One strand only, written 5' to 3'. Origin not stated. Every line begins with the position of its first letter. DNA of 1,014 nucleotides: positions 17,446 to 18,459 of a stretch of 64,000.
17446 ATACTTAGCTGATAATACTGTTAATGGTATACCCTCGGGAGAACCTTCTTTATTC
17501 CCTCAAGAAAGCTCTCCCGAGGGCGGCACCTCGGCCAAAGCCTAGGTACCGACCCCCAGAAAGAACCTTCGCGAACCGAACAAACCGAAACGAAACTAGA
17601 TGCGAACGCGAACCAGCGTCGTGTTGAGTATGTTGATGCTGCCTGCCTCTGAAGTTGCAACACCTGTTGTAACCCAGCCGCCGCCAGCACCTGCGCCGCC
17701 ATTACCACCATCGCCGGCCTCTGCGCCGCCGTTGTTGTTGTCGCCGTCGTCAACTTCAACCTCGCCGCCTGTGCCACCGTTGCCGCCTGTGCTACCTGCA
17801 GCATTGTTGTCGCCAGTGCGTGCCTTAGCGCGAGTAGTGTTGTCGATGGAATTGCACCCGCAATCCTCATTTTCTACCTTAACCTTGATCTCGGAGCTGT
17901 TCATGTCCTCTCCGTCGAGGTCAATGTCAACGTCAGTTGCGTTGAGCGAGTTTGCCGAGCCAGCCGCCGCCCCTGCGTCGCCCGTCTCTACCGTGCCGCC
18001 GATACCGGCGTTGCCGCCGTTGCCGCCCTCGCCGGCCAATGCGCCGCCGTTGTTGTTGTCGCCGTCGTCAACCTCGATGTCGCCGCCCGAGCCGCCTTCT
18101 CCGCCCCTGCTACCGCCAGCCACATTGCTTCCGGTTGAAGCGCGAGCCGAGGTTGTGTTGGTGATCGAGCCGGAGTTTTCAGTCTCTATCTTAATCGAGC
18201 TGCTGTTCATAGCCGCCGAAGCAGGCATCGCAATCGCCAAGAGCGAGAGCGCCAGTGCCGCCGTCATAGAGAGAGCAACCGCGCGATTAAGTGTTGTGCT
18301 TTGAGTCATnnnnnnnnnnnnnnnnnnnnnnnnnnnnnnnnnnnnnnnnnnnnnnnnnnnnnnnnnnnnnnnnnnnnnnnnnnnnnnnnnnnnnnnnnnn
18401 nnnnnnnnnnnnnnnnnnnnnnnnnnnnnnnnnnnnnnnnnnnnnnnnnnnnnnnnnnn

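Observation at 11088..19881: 9-kb co-oriented array of secreted proteins sharing an uncharacterised TGDA-A-A-ANV-N-VNTNI repeat and PG-binding C-termini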

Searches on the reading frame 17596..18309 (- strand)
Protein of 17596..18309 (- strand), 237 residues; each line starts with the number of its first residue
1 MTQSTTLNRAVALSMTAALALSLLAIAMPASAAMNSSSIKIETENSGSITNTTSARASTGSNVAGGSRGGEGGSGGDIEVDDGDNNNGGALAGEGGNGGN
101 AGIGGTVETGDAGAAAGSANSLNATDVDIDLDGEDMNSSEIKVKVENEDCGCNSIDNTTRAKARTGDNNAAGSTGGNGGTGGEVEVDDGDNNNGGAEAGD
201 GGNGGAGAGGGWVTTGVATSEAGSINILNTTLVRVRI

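Call 3: search_protein_families(library=pfam, proteins=[window:17596-18309:-], max_evalue=1)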
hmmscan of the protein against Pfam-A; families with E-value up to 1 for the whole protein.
window:17596-18309:- (237 aa): 1 family
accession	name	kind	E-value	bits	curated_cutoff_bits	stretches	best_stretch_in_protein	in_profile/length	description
PF02680.19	DUF211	-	0.096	13.3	22.1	1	125-159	45-79/89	Uncharacterized ArCR, COG1888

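Call 4: search_protein_families(library=ncbifam, proteins=[window:17596-18309:-], max_evalue=1)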
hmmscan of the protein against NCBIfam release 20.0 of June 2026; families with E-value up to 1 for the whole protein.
window:17596-18309:- (237 aa): 1 family
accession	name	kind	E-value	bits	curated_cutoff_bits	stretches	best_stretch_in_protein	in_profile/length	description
NF047597.1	LIMLP_12425_fam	equivalog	0.012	15.3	200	1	5-53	69-114/171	LIMLP_12425 family protein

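Call 88: find_homologous_proteins(query=window:17596-18309:-)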
Query window:17596-18309:- (237 aa): 132 proteins with E <= 0.001 among 8000 candidates; the best 120 are listed.
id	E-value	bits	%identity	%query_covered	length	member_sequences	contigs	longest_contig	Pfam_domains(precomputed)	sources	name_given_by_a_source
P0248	7.4e-114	397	87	100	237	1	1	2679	-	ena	-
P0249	9.3e-112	390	86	100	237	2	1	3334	-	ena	-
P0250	2.7e-111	389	87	100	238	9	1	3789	-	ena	-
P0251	8.0e-78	279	67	97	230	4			-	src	-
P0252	1.3e-76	275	69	92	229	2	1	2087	-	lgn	-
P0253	4.0e-73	264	65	100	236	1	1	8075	-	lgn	-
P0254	2.9e-71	258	66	92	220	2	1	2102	-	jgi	-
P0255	5.3e-71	257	64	94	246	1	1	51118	-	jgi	jgi:hypothetical protein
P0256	1.5e-70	256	63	92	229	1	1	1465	-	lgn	-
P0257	2.4e-69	252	59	100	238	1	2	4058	-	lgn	-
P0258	3.0e-67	245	60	100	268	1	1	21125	-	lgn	-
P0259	3.8e-67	244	61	97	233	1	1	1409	-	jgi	jgi:hypothetical protein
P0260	4.8e-66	241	61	94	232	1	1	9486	-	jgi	jgi:hypothetical protein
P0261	1.3e-63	233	60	99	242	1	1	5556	-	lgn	-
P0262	3.1e-62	228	58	97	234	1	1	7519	-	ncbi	-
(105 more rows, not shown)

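Call 96: search_protein_families(library=phrogs, proteins=[window:17596-18309:-], max_evalue=0.01)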
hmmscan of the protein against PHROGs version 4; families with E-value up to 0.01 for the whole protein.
window:17596-18309:- (237 aa): 0 families
